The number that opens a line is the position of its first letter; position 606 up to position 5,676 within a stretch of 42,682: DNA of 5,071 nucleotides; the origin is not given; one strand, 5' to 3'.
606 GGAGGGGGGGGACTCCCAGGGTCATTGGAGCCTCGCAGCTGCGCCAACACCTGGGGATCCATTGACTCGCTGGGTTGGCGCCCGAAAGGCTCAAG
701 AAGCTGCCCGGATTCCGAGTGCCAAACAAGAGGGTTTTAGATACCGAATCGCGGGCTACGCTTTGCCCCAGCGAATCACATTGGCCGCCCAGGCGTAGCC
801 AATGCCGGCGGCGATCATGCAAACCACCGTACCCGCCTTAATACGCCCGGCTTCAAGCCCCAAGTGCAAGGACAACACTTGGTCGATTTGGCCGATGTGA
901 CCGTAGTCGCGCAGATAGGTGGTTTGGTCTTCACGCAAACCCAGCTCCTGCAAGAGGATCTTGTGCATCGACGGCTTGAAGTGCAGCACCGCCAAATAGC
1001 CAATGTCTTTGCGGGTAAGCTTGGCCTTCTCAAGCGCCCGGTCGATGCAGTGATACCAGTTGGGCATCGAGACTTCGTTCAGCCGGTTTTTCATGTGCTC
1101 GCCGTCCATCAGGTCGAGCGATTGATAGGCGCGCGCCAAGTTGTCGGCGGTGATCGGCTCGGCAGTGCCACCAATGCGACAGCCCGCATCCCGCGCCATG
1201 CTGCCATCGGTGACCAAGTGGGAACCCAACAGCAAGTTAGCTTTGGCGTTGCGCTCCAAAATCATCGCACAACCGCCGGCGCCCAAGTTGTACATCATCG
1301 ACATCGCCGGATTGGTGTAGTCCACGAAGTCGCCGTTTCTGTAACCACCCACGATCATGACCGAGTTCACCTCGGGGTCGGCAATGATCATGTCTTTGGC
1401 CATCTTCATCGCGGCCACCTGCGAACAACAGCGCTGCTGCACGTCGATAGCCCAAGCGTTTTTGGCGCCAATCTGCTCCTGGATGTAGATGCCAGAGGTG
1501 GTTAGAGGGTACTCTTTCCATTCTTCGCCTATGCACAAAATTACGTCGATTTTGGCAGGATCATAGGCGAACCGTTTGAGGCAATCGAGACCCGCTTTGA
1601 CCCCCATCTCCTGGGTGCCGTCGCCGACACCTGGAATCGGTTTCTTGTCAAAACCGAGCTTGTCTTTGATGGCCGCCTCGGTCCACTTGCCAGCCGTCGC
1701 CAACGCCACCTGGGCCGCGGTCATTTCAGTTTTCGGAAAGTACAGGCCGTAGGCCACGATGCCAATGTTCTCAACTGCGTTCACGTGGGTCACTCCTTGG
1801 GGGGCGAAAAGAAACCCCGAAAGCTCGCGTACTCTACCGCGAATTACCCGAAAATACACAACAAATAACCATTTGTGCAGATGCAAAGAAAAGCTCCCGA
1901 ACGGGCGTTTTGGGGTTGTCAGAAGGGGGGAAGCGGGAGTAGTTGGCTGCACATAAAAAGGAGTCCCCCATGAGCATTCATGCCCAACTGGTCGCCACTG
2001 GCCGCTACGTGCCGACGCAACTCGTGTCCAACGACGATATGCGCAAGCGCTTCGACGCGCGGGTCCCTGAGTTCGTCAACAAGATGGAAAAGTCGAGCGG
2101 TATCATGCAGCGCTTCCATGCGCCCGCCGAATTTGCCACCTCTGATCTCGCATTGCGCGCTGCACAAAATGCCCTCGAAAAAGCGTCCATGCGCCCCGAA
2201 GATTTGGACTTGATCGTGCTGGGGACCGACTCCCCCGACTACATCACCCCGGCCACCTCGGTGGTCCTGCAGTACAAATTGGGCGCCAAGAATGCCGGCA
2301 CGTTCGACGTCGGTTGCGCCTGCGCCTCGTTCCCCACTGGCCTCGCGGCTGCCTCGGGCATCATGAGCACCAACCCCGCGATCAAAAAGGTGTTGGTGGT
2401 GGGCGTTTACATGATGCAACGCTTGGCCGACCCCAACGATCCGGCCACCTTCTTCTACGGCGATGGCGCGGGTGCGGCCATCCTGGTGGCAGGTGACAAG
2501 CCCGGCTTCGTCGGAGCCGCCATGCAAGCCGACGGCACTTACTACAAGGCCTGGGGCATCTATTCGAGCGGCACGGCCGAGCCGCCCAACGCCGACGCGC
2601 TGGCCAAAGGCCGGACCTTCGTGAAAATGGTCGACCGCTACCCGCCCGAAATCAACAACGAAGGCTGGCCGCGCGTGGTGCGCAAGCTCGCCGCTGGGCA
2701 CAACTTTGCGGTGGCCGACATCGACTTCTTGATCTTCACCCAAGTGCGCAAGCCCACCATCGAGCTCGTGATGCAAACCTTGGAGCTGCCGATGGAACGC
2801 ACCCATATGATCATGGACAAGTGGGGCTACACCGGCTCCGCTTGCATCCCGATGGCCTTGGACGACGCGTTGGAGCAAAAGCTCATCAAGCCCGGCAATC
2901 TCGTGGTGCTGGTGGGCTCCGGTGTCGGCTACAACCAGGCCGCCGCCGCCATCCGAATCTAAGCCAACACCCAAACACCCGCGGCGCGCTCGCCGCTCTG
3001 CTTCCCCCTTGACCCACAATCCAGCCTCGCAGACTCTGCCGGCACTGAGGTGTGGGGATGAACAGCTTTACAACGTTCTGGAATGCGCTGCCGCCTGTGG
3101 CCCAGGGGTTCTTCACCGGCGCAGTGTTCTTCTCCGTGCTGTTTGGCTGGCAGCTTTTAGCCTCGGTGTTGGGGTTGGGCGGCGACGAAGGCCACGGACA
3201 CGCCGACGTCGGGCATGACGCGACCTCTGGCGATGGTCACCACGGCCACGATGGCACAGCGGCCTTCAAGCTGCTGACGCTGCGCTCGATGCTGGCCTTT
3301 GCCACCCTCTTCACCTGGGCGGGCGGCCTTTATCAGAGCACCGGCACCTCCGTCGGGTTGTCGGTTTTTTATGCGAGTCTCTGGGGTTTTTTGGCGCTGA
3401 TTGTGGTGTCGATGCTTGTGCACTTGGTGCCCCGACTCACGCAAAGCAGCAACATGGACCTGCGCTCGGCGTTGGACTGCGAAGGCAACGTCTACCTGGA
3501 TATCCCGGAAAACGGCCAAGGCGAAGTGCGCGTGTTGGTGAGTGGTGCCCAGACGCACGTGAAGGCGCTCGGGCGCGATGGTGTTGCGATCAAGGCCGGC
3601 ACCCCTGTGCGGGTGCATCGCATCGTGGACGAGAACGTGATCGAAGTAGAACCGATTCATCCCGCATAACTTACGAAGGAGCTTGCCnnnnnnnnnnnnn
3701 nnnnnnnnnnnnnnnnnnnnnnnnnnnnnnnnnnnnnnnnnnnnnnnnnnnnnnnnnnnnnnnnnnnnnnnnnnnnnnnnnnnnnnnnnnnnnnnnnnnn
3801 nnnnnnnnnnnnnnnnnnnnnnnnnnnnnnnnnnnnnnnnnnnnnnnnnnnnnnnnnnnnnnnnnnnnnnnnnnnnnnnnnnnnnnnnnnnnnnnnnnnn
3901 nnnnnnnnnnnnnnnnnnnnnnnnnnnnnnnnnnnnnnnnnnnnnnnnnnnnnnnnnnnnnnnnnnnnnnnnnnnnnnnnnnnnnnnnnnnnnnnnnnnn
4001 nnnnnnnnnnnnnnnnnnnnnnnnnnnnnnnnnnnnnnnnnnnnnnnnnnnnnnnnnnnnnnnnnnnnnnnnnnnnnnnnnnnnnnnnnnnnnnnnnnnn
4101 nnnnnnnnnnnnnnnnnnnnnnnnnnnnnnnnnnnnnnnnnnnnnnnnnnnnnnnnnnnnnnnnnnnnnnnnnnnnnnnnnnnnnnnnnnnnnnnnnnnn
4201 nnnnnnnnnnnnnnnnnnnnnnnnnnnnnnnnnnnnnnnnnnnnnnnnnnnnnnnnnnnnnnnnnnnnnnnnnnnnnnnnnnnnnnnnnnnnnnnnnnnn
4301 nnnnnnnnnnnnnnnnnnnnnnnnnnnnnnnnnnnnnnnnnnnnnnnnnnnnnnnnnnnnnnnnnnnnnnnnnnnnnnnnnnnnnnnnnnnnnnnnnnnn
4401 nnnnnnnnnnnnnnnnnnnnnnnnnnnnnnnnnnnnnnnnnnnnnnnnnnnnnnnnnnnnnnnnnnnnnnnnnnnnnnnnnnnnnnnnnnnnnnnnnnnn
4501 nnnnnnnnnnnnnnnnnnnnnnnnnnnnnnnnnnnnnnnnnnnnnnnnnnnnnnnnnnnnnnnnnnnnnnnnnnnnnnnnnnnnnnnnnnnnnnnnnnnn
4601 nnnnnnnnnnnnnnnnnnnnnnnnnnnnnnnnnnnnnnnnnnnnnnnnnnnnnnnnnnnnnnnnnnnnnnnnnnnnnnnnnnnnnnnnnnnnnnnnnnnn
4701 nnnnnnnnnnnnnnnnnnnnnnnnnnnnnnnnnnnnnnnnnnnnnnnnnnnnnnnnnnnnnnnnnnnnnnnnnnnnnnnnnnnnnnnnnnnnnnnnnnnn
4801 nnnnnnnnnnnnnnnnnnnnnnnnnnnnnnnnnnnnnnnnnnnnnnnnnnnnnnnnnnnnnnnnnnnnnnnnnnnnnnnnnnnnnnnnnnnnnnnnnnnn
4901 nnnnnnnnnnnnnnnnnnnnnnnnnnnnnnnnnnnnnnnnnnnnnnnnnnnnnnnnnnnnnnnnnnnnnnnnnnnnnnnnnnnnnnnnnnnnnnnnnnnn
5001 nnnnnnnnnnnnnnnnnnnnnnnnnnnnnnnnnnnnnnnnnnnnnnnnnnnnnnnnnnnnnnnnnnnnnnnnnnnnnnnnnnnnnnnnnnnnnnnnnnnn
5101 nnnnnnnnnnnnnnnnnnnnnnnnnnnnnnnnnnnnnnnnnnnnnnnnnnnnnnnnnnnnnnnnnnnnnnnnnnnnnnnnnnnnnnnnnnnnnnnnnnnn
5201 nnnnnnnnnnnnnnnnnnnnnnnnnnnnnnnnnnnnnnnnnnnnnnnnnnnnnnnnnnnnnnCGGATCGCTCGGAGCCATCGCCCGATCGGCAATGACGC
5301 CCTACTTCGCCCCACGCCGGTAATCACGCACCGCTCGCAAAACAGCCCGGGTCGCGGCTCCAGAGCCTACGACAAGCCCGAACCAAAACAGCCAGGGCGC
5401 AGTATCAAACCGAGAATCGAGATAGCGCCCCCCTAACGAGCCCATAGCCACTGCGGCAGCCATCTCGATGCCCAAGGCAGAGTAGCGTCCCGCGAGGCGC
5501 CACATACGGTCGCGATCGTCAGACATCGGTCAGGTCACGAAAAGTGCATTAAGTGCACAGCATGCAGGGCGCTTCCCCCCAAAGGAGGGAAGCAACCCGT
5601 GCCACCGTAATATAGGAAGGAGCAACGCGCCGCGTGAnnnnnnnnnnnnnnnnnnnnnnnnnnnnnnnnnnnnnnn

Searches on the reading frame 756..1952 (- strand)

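Call 49: search_protein_families(library=pfam, proteins=[window:756-1952:-], max_evalue=0.001)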
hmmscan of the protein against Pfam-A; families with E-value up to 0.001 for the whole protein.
window:756-1952:- (398 aa): 2 families
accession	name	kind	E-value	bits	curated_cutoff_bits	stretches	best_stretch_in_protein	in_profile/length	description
PF08541.16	ACP_syn_III_C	-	7.2e-17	61.8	26.6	1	307-395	1-90/90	3-Oxoacyl-[acyl-carrier-protein (ACP)] synthase III C terminal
PF08545.16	ACP_syn_III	-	7.4e-14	51.8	24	1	169-250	1-80/80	3-Oxoacyl-[acyl-carrier-protein (ACP)] synthase III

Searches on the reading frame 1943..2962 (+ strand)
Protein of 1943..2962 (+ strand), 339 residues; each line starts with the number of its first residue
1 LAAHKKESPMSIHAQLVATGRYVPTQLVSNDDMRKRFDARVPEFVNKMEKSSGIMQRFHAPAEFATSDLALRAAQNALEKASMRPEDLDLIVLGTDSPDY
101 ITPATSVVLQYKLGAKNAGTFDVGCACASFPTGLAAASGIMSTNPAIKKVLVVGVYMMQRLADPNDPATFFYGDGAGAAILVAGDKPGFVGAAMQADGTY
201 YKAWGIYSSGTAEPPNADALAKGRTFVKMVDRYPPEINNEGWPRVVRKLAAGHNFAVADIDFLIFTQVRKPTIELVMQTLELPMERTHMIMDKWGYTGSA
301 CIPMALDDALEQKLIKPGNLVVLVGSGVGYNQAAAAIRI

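Call 49: search_protein_families(library=pfam, proteins=[window:1943-2962:+], max_evalue=0.001)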
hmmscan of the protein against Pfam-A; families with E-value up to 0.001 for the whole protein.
window:1943-2962:+ (339 aa): 2 families
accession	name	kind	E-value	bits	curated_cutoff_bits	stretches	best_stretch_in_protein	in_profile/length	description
PF08541.16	ACP_syn_III_C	-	2.5e-23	82.5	26.6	1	254-339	5-90/90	3-Oxoacyl-[acyl-carrier-protein (ACP)] synthase III C terminal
PF08545.16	ACP_syn_III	-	1e-16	61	24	1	121-198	1-80/80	3-Oxoacyl-[acyl-carrier-protein (ACP)] synthase III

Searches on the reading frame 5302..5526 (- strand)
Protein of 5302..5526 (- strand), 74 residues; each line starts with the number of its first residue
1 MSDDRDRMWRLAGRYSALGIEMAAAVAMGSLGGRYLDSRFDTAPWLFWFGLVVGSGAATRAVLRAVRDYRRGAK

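Call 49: search_protein_families(library=pfam, proteins=[window:5302-5526:-], max_evalue=0.001)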
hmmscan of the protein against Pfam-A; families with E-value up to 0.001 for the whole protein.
window:5302-5526:- (74 aa): 1 family
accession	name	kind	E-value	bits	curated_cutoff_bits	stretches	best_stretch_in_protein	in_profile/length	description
PF09527.15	ATPase_gene1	-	5.9e-15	55.5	26.6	1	13-64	2-53/54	Putative F0F1-ATPase subunit Ca2+/Mg2+ transporter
